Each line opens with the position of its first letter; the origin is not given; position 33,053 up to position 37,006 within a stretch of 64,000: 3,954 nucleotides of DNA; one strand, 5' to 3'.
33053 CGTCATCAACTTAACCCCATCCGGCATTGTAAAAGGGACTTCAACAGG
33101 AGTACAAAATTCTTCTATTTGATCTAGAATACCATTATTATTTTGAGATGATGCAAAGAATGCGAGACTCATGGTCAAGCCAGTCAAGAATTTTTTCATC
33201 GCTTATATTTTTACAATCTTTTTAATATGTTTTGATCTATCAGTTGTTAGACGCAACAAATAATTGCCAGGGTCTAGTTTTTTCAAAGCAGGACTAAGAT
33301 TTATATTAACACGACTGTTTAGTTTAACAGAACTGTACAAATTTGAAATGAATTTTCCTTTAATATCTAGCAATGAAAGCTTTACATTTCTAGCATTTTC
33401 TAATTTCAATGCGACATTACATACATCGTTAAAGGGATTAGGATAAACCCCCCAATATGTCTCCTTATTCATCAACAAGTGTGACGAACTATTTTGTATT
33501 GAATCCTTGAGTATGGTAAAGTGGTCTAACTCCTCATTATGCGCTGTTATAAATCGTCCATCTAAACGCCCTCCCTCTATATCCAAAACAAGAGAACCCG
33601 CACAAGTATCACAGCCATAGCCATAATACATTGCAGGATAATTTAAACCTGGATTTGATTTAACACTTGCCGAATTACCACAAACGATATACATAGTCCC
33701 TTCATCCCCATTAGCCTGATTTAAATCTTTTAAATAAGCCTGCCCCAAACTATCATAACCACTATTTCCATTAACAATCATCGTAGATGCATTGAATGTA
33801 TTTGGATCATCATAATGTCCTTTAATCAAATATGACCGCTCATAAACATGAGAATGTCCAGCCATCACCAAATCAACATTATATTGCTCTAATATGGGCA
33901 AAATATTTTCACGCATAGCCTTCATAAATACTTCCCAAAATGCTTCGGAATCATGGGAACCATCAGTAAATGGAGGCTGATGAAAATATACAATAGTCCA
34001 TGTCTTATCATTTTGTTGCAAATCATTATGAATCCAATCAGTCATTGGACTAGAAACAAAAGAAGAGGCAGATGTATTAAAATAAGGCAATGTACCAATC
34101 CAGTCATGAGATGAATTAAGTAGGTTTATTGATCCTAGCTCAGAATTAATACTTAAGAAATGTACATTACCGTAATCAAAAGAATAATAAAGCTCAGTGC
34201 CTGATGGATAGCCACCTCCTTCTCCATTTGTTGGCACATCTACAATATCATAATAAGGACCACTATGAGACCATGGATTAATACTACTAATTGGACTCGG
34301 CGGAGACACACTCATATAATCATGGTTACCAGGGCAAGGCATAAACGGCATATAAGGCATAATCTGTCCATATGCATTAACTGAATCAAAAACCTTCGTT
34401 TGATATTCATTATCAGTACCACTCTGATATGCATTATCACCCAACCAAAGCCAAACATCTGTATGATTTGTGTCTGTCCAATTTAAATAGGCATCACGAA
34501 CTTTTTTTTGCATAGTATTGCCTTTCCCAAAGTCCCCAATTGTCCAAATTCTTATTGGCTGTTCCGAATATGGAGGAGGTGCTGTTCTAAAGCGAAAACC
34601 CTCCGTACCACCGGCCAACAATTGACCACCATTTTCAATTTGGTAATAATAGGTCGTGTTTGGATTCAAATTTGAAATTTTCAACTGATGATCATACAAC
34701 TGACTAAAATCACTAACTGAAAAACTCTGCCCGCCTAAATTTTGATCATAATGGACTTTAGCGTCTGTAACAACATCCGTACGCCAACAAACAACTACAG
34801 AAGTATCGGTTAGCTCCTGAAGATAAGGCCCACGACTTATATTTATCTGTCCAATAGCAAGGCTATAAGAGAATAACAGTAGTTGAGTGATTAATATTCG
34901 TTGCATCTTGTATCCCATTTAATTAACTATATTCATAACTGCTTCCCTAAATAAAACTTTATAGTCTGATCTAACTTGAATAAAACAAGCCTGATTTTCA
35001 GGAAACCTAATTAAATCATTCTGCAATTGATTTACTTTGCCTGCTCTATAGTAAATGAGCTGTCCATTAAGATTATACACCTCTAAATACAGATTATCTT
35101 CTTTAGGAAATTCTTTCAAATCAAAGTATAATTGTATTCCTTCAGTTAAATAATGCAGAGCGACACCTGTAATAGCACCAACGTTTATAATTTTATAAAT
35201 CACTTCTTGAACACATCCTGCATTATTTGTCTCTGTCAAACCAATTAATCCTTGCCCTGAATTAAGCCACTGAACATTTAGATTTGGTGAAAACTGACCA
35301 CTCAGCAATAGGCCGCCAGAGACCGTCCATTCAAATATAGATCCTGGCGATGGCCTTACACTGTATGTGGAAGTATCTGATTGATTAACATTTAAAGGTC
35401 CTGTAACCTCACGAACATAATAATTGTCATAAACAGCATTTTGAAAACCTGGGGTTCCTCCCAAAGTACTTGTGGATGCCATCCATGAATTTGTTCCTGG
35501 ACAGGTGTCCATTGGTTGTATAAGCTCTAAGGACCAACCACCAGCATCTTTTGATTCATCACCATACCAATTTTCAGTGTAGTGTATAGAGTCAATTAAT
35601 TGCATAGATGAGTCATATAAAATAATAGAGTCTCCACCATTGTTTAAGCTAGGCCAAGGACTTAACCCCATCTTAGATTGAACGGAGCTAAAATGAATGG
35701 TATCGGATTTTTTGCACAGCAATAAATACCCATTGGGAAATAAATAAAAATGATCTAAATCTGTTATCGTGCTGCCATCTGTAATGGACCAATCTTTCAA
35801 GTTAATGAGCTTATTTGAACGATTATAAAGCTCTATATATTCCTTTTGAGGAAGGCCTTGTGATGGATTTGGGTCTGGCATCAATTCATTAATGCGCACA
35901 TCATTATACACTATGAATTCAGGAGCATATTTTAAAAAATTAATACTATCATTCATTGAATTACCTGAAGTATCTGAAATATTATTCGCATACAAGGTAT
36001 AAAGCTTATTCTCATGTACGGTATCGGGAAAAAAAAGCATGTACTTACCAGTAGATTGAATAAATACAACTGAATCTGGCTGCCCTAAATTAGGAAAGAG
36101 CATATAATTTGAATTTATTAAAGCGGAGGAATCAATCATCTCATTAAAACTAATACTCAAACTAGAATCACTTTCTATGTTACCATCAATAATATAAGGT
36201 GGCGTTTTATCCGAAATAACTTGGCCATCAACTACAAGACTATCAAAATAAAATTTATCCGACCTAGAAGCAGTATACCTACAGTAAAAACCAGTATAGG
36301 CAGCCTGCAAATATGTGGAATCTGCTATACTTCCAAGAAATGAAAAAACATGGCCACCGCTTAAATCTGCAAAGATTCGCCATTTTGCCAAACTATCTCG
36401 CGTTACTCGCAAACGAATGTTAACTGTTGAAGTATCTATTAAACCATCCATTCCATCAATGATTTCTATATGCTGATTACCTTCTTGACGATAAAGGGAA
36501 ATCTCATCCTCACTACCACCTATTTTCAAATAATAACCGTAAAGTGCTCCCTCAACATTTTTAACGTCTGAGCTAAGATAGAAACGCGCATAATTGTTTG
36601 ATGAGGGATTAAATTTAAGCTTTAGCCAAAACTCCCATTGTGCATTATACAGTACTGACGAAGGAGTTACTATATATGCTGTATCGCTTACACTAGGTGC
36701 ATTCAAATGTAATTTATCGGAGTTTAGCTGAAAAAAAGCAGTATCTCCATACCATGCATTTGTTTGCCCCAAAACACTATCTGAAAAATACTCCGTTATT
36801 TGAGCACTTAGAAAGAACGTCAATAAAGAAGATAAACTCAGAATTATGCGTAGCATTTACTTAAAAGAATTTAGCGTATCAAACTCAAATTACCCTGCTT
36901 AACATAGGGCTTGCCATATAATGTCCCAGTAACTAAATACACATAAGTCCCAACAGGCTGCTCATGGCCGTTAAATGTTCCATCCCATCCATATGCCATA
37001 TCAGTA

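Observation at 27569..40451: DtxR/MntR-type metalloregulator translationally coupled to four T9SS-sorted secreted proteins and a TonB-dependent receptor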

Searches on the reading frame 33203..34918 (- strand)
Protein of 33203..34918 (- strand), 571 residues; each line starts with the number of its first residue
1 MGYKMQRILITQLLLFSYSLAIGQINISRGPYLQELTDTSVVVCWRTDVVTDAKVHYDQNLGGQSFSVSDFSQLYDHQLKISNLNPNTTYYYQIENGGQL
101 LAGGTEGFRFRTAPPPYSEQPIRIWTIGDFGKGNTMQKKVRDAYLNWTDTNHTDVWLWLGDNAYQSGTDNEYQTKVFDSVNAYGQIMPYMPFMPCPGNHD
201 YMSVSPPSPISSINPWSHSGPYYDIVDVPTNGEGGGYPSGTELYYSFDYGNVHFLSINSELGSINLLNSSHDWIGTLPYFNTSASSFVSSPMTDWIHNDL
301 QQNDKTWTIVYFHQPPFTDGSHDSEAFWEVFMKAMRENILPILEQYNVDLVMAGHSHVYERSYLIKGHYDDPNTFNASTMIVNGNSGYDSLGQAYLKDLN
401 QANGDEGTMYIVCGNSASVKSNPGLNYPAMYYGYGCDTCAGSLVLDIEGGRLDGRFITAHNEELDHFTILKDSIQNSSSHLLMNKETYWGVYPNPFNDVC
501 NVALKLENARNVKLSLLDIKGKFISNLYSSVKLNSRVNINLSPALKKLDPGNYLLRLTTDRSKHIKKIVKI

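Call 3: search_protein_families(library=pfam, proteins=[window:33203-34918:-], max_evalue=0.01)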
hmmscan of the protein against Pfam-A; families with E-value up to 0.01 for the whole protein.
window:33203-34918:- (571 aa): 3 families
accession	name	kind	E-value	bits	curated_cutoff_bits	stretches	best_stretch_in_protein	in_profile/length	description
PF00149.33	Metallophos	-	1.1e-16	62.3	21.5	1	122-359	1-191/191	Calcineurin-like phosphoesterase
PF18962.6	Por_Secre_tail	-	1.5e-11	44.9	27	1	491-569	1-74/75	Secretion system C-terminal sorting domain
PF16656.11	Pur_ac_phosph_N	-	4.8e-10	40.3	30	1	34-112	9-93/93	Purple acid Phosphatase, N-terminal domain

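Call 4: search_protein_families(library=ncbifam, proteins=[window:33203-34918:-], max_evalue=0.01)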
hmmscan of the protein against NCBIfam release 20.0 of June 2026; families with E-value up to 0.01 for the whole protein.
window:33203-34918:- (571 aa): 4 families
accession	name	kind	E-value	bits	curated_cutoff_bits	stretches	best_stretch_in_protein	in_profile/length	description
TIGR04183.1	Por_Secre_tail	domain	4.3e-10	39.4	23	1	491-570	1-71/72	T9SS type A sorting domain-containing protein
NF038113.1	T9SSA_dep_M36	equivalog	3.5e-08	32.1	885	1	464-569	768-867/869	T9SS-dependent M36 family metallopeptidase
NF052323.1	T9SSA_dep_M6i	equivalog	3.8e-05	21.8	600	1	467-571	936-1039/1043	T9SS-dependent M6-like inactivated metalloprotease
NF050177.1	TapA_OM_Porphy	equivalog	0.0019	17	500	1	482-569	464-542/544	TapA/TapC family T9SS-dependent outer membrane protein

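Call 8: find_related_loci(query=window:33203-34918:-, collection=genome_contigs, flank=10000)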
Query window:33203-34918:- (571 aa) in genome_contigs; peptide patterns used: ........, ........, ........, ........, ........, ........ (x = any residue, [..] = any of these).
11 stretches matched a pattern; 4 encode a relative of the query (tblastn E <= 1e-3); 4 distinct loci.
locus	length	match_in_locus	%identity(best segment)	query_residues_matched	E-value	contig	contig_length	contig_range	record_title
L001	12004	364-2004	46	13-570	5e-156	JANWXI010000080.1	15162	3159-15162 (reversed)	MAG: Chitinophagales bacterium isolate SKYG42 NODE_80_length_15162_cov_5.227113, whole genome shotgun sequence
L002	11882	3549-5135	46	18-557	3e-151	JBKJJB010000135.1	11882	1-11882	MAG: Chitinophagales bacterium isolate ant_bin.189 S1Ck117_6497891_flag_1_multi_13.6814_len_11882, whole genome shotgun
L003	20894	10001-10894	28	31-367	1e-36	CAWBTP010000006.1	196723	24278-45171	MAG: uncultured Acidimicrobiia bacterium isolate MFD05454.bin.1.192 genome assembly, contig: contig_16301, whole genome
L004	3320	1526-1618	61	320-346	5e-6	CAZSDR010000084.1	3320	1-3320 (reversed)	MAG TPA_asm: uncultured Candidatus Saccharibacteria bacterium isolate SRP329715_co2_182 genome assembly, contig: NODE_51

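Call 39: search_solved_structures(query=window:33203-34918:-, max_evalue=0.001, show_alignments=1)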
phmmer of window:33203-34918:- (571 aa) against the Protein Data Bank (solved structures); distinct sequences matched with E-value up to 0.001: 9.
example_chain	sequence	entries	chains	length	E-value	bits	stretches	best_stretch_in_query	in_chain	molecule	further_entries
6git_A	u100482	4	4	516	8.7e-08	34.4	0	292-372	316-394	Purple acid phosphatase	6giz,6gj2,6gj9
6gja_A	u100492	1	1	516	9.9e-08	34.2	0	292-372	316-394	Purple acid phosphatase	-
2qfp_A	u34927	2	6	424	4.6e-07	32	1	289-365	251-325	Purple acid phosphatase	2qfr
4dhl_A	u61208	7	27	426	4.7e-07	32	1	289-365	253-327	Purple acid phosphatase | Fe(3+)-Zn(2+) purple acid phosphatase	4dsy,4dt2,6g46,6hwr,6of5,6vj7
8brn_A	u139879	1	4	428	4.8e-07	32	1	289-365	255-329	Fe(3+)-Zn(2+) purple acid phosphatase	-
6hwr_D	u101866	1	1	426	5.7e-07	31.7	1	289-365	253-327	Fe(3+)-Zn(2+) purple acid phosphatase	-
1kbp_A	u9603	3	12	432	5.8e-07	31.7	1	289-365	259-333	PURPLE ACID PHOSPHATASE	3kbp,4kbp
6ofd_A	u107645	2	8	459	7.2e-07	31.4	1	289-365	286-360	Fe(3+)-Zn(2+) purple acid phosphatase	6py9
1xzw_A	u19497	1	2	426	2e-06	29.9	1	283-366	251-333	purple acid phosphatase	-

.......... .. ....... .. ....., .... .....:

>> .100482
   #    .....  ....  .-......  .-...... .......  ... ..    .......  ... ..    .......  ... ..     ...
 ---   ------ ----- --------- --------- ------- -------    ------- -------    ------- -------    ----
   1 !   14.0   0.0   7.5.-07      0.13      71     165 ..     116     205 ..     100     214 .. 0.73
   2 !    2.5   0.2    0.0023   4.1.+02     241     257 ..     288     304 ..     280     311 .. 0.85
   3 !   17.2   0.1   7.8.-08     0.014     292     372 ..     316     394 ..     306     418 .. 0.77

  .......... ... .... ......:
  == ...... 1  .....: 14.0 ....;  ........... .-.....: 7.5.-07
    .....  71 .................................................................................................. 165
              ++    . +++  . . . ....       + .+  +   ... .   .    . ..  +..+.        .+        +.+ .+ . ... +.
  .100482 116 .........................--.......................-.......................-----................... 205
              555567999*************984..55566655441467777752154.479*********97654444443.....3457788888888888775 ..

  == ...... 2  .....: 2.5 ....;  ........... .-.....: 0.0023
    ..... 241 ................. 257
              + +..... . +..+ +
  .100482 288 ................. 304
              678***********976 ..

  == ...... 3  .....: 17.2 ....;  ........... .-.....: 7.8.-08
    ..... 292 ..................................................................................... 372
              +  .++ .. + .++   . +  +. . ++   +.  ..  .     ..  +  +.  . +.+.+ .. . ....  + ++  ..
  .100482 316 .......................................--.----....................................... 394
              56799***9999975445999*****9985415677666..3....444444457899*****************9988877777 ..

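Call 85: search_protein_families(library=pfam, proteins=[L002:768-1682:+, L002:1727-3097:+, L002:3477-5180:+, L002:5186-6775:+, L002:7224-8108:-, L001:343-2013:+, L001:2588-4723:-, L001:5804-6850:-, L001:7652-10069:+], max_evalue=0.0001)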
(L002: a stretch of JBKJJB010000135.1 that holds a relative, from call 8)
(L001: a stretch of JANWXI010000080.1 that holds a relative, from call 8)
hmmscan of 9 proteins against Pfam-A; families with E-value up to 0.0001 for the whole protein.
L002:768-1682:+ (304 aa): 0 families

L002:1727-3097:+ (456 aa): 5 families
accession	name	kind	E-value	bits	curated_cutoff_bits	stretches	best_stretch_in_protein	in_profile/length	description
PF17963.7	Big_9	-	2e-14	54.6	23.6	1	276-364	1-88/89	Bacterial Ig domain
PF18962.6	Por_Secre_tail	-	4.1e-12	46.7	27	1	382-450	1-71/75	Secretion system C-terminal sorting domain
PF17892.7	Cadherin_5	-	1.1e-10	41.7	26.5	1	278-363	4-94/98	Cadherin-like domain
PF13201.12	PCMD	-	1.4e-10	41.8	28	1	44-243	2-213/234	Putative carbohydrate metabolism domain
PF17803.7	Cadherin_4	-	2.8e-07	31.4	25.1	1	275-335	10-71/71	Bacterial cadherin-like domain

L002:3477-5180:+ (567 aa): 3 families
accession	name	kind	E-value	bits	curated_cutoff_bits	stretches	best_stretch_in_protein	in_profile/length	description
PF00149.33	Metallophos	-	7.9e-17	62.7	21.5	1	130-356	2-191/191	Calcineurin-like phosphoesterase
PF18962.6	Por_Secre_tail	-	1.1e-08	35.7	27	1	490-565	3-75/75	Secretion system C-terminal sorting domain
PF16656.11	Pur_ac_phosph_N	-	2.1e-08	35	30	1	40-119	8-93/93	Purple acid Phosphatase, N-terminal domain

L002:5186-6775:+ (529 aa): 3 families
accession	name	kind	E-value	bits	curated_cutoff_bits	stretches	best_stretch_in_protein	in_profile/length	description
PF00295.23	Glyco_hydro_28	-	2.2e-18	66.8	22.9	1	49-376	3-310/324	Glycosyl hydrolases family 28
PF18962.6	Por_Secre_tail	-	5.1e-14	52.8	27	1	464-527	1-70/75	Secretion system C-terminal sorting domain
PF12708.12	Pect-lyase_RHGA_epim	-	2.5e-08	34.4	27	1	21-266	2-210/213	Rhamnogalacturonase A/epimerase, pectate lyase-like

L002:7224-8108:- (294 aa): 0 families

L001:343-2013:+ (556 aa): 2 families
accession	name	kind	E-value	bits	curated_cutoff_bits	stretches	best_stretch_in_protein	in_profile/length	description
PF00149.33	Metallophos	-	1.4e-16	61.9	21.5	1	117-344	1-191/191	Calcineurin-like phosphoesterase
PF16656.11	Pur_ac_phosph_N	-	1.2e-07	32.7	30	1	29-107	9-93/93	Purple acid Phosphatase, N-terminal domain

L001:2588-4723:- (711 aa): 2 families
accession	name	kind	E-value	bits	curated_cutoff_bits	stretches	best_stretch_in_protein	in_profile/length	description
PF07995.17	GSDH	-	1.6e-41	143.1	25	1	36-321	2-273/332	Glucose / Sorbosone dehydrogenase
PF18962.6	Por_Secre_tail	-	5.5e-08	33.4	27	1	641-699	3-64/75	Secretion system C-terminal sorting domain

L001:5804-6850:- (348 aa): 1 family
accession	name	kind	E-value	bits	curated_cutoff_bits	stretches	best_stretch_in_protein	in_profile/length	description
PF00149.33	Metallophos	-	5.1e-13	50.3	21.5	1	79-268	3-190/191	Calcineurin-like phosphoesterase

L001:7652-10069:+ (805 aa): 2 families
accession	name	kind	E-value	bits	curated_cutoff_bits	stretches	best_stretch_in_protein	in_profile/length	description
PF14344.12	DUF4397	-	1.9e-40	138.6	30.6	4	28-156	1-119/119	Domain of unknown function (DUF4397)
PF18962.6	Por_Secre_tail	-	9.1e-13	48.7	27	1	726-795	1-67/75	Secretion system C-terminal sorting domain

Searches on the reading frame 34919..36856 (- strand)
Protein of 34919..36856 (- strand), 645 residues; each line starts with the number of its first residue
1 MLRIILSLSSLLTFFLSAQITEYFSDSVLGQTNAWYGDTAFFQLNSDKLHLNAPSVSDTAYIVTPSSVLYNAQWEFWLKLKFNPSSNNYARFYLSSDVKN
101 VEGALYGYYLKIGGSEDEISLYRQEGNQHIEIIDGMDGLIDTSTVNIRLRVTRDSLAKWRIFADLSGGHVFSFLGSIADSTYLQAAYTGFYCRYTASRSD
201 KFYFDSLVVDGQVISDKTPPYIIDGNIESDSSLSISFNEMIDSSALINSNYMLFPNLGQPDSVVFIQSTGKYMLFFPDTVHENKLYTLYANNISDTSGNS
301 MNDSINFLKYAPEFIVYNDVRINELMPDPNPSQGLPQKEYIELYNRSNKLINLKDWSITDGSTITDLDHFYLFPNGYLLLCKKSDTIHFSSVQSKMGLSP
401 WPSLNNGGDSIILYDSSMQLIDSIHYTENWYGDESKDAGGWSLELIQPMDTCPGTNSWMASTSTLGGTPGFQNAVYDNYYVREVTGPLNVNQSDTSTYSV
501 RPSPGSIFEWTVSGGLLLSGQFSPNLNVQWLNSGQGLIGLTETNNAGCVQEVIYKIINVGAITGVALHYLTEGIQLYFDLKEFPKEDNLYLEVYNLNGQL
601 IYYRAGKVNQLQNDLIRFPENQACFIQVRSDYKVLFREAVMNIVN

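Call 3: search_protein_families(library=pfam, proteins=[window:34919-36856:-], max_evalue=0.01)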
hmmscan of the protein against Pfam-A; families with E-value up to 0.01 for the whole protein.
window:34919-36856:- (645 aa): 2 families
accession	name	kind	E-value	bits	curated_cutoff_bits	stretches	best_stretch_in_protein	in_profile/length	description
PF00932.25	LTD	-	1.8e-18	67.3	34.3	1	318-427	6-108/109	Lamin Tail Domain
PF13205.12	Big_5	-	0.0028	18.8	23.6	1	226-303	18-97/105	Bacterial Ig-like domain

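Call 4: search_protein_families(library=ncbifam, proteins=[window:34919-36856:-], max_evalue=0.01)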
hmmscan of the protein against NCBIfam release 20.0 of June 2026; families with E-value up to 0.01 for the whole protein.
window:34919-36856:- (645 aa): 0 families

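Call 46: search_solved_structures(query=window:34919-36856:-, max_evalue=1)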
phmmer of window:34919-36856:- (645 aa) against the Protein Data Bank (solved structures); distinct sequences matched with E-value up to 1: 2.
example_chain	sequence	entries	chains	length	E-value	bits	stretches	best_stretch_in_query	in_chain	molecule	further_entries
6ilu_A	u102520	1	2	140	0.24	13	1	372-445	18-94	Lysin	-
2ra1_A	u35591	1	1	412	0.86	11.2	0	229-318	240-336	Surface layer protein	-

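Call 61: predict_structure(protein=window:34919-36856:-)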
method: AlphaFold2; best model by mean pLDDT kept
length: 645 residues; sequences in the alignment: 1
mean_pLDDT: 37.3   pTM: 0.25
mean pLDDT of the five models: 37.3, 31.1, 29.4, 27.3, 27.3
residues with pLDDT >= 90: 0; 70-90: 6; 50-70: 67; < 50: 572
segments of 3 or more residues with pLDDT < 50: 1-3, 10-41, 43-61, 63-77, 83-91, 95-105, 111-148, 151-564, 568-575, 632-634, 636-645
pLDDT, mean of each block of 10 residues (from residue 1): 52 41 31 43 43 45 43 48 46 43 43 45 43 39 48 33 25 28 29 36 39 39 37 32 33 29 30 31 28 29 30 29 34 35 34 33 36 39 36 33 33 37 34 30 24 24 26 26 27 29 30 28 33 34 32 31 42 49 60 60 68 57 55 44 39
secondary structure, 60 per line:
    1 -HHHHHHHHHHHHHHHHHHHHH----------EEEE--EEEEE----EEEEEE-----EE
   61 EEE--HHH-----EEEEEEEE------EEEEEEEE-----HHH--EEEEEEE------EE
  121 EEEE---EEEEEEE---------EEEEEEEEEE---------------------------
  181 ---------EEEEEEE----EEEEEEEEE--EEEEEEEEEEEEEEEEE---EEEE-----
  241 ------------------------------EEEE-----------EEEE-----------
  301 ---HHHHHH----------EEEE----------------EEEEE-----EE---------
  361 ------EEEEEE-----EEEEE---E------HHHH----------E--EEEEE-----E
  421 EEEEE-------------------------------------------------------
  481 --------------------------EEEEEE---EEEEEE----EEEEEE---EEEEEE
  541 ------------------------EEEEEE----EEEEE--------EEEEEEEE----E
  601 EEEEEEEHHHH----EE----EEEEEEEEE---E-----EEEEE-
elements in order (helices of 4 or more, strands of 3 or more residues): H2-22 E33-36 E39-43 E48-53 E59-63 E74-81 E88-95 E106-112 E119-124 E128-134 E144-153 E190-196 E201-209 E212-228 E232-235 E271-274 E286-289 H304-309 E320-323 E340-344 E367-372 E378-382 H393-396 E410-414 E420-425 E507-512 E516-521 E526-531 E535-540 E565-570 E575-579 E588-595 E600-607 H608-611 E622-630 E640-644

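Call 70: search_protein_representatives(protein=window:34919-36856:-)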
Query: 645 residues. Proteins with E-value up to 0.001 (for the whole library): 11810; up to 1e-10: 6283; up to 1e-30: 3390. The best 150 are listed.
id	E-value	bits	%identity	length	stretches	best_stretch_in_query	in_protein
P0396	0.0e+00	1408.1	34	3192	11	3-487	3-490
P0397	0.0e+00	1260.5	35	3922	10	72-476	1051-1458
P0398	0.0e+00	1181.6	33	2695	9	10-476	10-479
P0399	0.0e+00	1166.0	35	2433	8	17-477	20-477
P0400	0.0e+00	1130.0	34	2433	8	12-479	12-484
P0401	0.0e+00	1061.1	33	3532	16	215-478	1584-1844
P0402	0.0e+00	1054.6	36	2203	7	23-478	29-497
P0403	0.0e+00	1051.0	32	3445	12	6-478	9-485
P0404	0.0e+00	1044.4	35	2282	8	15-479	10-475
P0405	0.0e+00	1040.7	35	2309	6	11-521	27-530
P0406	0.0e+00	1026.2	34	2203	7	4-478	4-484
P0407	6.0e-274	926.9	36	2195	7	13-488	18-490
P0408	9.8e-264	893.1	34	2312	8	13-476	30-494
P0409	6.1e-258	874.0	37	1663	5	6-477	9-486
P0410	9.3e-255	863.5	34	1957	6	17-476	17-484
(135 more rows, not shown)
